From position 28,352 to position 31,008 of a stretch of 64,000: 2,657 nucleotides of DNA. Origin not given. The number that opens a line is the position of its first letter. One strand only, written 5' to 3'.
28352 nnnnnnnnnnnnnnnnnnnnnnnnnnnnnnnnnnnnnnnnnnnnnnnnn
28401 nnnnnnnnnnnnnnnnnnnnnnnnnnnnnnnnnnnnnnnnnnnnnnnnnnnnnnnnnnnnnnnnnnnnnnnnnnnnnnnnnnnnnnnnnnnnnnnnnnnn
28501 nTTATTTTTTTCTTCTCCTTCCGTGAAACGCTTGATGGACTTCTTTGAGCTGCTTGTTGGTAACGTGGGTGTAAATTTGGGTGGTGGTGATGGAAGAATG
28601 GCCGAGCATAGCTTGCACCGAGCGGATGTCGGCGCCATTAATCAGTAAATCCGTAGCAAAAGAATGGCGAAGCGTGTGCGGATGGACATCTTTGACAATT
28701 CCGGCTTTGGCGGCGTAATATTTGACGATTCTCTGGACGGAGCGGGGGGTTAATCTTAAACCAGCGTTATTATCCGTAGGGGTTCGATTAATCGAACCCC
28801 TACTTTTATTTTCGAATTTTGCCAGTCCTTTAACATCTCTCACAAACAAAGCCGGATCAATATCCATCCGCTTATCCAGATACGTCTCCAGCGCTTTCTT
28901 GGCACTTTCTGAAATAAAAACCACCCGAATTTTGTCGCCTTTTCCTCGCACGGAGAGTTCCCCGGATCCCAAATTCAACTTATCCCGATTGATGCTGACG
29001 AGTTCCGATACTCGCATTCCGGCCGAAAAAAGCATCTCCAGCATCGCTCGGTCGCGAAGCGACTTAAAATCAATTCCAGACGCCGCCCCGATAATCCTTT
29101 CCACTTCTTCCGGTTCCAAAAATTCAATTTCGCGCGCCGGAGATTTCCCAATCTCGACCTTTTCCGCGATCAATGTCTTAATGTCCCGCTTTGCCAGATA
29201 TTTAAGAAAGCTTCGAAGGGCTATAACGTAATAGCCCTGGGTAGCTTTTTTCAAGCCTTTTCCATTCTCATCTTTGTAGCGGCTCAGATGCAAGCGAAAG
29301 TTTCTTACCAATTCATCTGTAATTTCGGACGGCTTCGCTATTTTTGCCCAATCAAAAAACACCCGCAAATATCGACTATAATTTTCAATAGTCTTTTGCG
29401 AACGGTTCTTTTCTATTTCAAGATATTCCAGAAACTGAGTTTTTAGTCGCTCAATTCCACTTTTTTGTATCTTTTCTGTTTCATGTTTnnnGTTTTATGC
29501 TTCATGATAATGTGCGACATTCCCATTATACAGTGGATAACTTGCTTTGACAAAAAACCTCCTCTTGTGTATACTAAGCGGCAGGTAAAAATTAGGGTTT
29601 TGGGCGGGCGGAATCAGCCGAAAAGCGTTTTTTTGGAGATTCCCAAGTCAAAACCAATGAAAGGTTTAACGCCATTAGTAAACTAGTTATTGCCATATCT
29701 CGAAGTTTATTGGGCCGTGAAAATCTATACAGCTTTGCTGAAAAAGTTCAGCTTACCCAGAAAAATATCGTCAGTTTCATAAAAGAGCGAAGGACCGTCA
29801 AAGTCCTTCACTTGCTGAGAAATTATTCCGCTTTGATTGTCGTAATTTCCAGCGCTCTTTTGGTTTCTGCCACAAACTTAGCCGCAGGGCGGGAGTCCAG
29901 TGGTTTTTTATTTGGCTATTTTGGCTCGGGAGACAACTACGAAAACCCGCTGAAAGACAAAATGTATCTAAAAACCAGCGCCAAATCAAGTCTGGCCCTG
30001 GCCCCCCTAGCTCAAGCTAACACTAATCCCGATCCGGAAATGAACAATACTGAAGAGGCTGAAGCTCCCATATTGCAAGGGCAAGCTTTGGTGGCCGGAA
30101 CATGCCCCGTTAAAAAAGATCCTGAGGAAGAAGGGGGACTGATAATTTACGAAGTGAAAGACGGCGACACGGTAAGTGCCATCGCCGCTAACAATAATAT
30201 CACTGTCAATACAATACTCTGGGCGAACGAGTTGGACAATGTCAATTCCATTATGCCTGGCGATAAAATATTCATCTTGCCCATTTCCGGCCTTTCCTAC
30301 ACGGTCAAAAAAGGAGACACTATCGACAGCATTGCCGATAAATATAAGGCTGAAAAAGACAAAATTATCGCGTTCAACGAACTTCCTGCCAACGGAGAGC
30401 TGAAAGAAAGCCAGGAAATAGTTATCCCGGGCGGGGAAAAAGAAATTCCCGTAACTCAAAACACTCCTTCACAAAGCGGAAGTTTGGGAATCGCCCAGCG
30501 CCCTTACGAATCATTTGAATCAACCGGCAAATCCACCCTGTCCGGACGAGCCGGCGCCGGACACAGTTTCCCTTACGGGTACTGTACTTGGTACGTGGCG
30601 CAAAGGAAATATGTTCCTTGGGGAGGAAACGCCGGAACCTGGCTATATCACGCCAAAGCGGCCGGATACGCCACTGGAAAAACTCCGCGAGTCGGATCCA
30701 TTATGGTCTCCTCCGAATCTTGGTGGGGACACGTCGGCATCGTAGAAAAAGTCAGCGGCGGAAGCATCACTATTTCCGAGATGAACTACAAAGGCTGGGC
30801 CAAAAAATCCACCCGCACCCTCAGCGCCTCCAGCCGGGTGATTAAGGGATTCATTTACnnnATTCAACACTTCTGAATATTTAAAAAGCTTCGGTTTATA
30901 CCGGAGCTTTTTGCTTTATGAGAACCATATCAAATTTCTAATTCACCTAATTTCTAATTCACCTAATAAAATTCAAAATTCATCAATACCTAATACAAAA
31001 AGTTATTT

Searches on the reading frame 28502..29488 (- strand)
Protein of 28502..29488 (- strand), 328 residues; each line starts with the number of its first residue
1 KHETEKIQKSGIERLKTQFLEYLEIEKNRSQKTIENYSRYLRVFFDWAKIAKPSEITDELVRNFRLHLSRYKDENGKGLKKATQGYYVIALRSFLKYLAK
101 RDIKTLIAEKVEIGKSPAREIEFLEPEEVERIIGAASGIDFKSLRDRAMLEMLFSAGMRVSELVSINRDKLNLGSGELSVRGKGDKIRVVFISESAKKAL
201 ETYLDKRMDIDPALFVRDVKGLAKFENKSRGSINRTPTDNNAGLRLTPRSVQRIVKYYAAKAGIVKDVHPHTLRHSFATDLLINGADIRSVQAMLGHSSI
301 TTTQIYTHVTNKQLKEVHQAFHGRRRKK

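Call 74: search_protein_families(library=pfam, proteins=[window:28502-29488:-], max_evalue=0.001)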
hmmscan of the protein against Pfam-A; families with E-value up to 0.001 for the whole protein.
window:28502-29488:- (328 aa): 4 families
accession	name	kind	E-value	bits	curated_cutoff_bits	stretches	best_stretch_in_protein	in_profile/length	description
PF00589.27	Phage_integrase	-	8.9e-42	143.2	27.1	1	123-311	2-170/172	Phage integrase family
PF02899.23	Phage_int_SAM_1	-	5.4e-13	49.5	22.3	1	18-101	3-82/83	Phage integrase, N-terminal SAM-like domain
PF13495.12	Phage_int_SAM_4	-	5.2e-09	36.8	27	1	18-104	4-84/85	Phage integrase, N-terminal SAM-like domain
PF13102.12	Phage_int_SAM_5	-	7.1e-06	26.7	22.3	1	19-103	6-87/98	Phage integrase SAM-like domain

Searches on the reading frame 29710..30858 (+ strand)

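Call 74: search_protein_families(library=pfam, proteins=[window:29710-30858:+], max_evalue=0.001)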
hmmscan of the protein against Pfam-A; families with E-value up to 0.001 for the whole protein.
window:29710-30858:+ (383 aa): 4 families
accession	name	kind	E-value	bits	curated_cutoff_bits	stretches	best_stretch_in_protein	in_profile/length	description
PF01476.26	LysM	-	6.7e-23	80.8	20.9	2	147-189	1-42/43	LysM domain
PF05257.22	CHAP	-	2.2e-18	67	26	1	285-359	4-81/81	CHAP domain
PF23473.1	LysM3_LYK4_5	-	2.1e-12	47.3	29.3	2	195-227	3-35/48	LYK4/5 LysM3 domain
PF23446.1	LysM1_NFP_LYK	-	0.00028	22.1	36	0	203-240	16-54/60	NFP/LYK LysM1 domain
